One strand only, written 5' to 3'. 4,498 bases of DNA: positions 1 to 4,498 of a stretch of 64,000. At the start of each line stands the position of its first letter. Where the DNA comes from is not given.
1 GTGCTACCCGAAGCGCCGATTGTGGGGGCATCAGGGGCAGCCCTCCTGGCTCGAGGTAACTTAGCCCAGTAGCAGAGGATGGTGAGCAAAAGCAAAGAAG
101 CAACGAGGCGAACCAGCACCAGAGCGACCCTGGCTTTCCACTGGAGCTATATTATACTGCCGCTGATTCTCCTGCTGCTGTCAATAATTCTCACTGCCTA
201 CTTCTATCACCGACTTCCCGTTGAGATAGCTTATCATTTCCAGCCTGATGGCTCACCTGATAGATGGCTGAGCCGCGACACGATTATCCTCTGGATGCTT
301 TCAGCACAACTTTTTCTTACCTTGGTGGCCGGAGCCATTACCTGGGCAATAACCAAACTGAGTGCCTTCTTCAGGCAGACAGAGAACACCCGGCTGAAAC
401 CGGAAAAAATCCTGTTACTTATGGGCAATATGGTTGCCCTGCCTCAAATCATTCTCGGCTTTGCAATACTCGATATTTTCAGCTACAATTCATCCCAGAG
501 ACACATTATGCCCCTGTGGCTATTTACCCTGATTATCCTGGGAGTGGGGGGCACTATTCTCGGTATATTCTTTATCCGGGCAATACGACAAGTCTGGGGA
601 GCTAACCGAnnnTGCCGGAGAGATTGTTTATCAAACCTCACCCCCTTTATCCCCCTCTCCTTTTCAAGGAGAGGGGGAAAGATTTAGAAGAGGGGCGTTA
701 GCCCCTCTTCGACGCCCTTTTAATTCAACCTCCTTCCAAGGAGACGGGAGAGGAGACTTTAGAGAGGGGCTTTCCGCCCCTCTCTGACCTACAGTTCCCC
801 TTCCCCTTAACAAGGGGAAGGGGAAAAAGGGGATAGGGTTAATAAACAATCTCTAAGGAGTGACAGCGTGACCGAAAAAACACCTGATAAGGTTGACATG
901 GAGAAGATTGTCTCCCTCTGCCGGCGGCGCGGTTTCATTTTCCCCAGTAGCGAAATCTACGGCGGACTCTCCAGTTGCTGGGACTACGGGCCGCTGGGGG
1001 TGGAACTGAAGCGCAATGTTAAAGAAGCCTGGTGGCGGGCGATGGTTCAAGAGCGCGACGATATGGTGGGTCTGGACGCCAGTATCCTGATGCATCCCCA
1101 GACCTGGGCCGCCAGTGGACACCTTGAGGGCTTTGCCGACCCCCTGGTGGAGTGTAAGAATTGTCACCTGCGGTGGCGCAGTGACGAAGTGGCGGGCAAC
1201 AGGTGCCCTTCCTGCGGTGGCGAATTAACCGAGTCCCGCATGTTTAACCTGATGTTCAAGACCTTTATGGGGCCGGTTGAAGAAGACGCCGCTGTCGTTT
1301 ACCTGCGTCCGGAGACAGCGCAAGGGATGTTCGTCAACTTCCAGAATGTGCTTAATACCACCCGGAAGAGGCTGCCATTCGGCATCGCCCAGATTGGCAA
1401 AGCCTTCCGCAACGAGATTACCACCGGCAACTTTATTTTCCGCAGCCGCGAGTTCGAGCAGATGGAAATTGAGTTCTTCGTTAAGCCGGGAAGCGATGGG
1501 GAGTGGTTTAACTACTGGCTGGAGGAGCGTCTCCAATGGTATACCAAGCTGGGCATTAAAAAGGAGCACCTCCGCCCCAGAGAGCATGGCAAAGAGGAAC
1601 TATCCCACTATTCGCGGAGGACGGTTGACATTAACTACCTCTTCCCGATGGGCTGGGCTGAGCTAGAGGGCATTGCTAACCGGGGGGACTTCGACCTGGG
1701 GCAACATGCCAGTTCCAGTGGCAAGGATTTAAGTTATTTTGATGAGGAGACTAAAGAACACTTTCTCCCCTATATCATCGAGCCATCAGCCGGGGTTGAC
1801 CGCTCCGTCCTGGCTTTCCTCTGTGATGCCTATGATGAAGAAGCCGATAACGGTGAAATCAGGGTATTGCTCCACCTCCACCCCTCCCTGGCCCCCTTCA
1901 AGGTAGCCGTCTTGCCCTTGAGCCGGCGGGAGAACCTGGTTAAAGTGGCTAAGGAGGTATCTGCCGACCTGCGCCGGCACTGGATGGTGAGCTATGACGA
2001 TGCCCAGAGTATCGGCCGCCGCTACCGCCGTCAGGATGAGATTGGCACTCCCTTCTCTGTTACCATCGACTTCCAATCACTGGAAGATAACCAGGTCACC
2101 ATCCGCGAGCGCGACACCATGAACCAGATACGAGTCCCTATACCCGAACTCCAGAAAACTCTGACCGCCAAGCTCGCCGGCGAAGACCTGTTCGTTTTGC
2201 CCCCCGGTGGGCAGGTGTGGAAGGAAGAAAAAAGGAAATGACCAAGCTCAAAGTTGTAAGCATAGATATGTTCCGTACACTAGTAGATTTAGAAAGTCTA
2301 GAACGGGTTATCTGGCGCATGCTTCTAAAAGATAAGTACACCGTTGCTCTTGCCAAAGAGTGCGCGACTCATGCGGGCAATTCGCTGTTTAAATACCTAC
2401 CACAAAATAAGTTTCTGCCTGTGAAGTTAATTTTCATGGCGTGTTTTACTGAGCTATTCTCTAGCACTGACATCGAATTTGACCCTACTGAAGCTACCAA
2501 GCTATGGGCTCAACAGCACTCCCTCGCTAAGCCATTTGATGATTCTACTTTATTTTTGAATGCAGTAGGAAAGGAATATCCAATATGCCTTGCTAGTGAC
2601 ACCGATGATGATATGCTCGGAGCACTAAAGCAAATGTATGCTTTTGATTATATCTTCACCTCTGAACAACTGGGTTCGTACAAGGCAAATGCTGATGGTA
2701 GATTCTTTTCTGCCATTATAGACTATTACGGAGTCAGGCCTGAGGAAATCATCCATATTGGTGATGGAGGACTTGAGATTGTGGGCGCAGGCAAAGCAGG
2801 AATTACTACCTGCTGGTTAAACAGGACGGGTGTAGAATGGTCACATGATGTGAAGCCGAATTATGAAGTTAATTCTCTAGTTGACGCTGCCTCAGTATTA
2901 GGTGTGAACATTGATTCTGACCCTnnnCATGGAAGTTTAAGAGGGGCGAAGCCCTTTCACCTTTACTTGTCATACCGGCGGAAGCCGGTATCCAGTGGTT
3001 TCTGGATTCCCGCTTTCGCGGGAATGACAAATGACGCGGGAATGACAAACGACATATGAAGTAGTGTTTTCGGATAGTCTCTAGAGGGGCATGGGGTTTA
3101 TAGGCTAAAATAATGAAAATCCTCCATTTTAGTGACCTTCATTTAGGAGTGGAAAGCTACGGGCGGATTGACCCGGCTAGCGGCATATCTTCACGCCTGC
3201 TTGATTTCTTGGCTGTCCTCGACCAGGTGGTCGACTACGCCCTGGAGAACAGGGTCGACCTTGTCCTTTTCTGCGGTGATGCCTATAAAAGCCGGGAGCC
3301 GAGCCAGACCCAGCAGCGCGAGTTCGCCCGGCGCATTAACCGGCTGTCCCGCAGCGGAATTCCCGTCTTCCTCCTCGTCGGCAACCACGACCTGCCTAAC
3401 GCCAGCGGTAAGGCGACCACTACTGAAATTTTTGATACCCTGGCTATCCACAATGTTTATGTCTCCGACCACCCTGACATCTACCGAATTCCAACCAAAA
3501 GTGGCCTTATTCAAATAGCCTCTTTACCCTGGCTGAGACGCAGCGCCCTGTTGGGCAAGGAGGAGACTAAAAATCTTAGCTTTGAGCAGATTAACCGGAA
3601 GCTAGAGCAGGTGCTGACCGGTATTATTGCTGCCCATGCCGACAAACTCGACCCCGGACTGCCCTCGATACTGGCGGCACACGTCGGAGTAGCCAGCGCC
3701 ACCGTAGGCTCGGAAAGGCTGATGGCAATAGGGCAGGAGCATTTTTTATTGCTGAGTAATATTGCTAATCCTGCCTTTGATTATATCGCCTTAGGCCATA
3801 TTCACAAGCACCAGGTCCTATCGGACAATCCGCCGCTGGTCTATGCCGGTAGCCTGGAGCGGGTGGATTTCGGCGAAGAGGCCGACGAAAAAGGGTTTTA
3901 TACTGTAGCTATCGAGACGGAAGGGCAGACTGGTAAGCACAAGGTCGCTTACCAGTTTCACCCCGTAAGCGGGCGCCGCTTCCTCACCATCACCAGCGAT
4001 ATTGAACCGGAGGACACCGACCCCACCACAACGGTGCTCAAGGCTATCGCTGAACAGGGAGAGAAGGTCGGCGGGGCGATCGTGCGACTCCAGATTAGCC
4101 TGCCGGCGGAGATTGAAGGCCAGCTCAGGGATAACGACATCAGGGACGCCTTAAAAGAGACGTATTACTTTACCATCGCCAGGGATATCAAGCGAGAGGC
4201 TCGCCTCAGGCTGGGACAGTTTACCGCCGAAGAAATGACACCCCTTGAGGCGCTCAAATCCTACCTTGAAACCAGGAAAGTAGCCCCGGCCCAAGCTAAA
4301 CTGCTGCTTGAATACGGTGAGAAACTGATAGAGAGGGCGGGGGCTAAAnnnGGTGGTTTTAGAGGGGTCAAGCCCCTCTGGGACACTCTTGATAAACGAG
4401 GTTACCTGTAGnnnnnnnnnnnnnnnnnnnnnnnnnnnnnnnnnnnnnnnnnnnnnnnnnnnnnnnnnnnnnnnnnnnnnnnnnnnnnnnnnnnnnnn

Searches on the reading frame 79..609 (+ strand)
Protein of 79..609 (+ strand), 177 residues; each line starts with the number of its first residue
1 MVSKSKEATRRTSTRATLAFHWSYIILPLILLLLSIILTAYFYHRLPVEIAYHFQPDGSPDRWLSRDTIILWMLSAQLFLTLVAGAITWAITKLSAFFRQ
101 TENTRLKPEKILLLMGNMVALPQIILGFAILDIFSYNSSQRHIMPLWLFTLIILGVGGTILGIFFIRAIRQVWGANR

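Call 30: search_protein_families(library=pfam, proteins=[window:79-609:+])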
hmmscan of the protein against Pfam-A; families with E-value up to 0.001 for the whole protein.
window:79-609:+ (177 aa): 1 family
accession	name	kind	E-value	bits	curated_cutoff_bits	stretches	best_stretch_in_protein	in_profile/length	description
PF07853.16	DUF1648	-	8.1e-11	41.8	28.7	1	30-74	1-44/49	Domain of unknown function (DUF1648)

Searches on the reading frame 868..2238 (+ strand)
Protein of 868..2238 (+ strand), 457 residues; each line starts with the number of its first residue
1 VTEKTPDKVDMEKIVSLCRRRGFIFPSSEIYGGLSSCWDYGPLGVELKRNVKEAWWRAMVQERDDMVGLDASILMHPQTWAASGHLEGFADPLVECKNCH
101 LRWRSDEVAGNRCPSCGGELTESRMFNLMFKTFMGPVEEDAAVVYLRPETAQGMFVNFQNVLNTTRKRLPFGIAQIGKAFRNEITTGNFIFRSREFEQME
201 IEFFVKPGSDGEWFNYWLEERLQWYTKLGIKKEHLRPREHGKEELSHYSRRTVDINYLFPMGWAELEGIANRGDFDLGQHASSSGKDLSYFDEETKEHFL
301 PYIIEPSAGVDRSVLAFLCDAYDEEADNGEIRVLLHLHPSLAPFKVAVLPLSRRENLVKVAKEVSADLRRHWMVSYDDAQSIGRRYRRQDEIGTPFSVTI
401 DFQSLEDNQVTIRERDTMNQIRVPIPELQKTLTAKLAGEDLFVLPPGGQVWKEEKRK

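Call 30: search_protein_families(library=pfam, proteins=[window:868-2238:+])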
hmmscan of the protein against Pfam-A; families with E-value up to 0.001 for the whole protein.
window:868-2238:+ (457 aa): 2 families
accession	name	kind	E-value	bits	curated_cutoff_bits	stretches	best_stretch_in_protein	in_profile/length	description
PF03129.25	HGTP_anticodon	-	2e-21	76.4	21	1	345-433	1-92/94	Anticodon binding domain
PF00587.30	tRNA-synt_2b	-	3.2e-13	50.6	29.3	1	142-317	9-175/179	tRNA synthetase class II core domain (G, H, P, S and T)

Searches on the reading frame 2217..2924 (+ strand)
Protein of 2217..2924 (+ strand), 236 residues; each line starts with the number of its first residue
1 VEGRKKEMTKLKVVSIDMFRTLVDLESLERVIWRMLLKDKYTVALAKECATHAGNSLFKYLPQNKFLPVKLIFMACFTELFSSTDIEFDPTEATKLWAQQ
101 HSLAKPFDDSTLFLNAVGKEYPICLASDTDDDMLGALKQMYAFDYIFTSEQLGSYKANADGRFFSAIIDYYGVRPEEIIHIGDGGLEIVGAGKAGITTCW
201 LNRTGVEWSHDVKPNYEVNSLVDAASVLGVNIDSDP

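Call 30: search_protein_families(library=pfam, proteins=[window:2217-2924:+])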
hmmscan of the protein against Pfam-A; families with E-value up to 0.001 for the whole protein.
window:2217-2924:+ (236 aa): 2 families
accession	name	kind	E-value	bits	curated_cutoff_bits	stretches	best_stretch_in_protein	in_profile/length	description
PF00702.32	Hydrolase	-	2.1e-07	32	26.4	1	12-195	2-191/191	haloacid dehalogenase-like hydrolase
PF13419.12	HAD_2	-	8.7e-06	26.4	23.8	1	76-200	48-177/178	Haloacid dehalogenase-like hydrolase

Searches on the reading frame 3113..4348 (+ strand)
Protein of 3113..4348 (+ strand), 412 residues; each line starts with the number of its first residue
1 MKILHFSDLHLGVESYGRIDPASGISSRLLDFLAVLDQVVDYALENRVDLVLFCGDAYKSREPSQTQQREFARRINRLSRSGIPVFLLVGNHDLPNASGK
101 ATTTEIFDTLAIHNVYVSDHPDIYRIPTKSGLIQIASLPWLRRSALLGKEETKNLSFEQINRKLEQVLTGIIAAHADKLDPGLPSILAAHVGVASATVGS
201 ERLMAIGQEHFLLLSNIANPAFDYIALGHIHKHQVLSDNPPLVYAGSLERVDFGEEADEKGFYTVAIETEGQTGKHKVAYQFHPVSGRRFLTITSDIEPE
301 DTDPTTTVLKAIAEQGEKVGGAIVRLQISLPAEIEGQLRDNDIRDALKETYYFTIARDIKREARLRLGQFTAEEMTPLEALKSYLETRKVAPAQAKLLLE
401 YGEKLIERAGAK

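Call 30: search_protein_families(library=pfam, proteins=[window:3113-4348:+])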
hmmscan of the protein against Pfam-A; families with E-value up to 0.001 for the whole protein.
window:3113-4348:+ (412 aa): 2 families
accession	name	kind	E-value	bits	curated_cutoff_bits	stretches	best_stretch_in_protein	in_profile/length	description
PF00149.33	Metallophos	-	1.9e-15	58.2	21.5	1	1-232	1-190/191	Calcineurin-like phosphoesterase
PF12850.12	Metallophos_2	-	3.8e-07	30.7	27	1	1-98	1-60/154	Calcineurin-like phosphoesterase superfamily domain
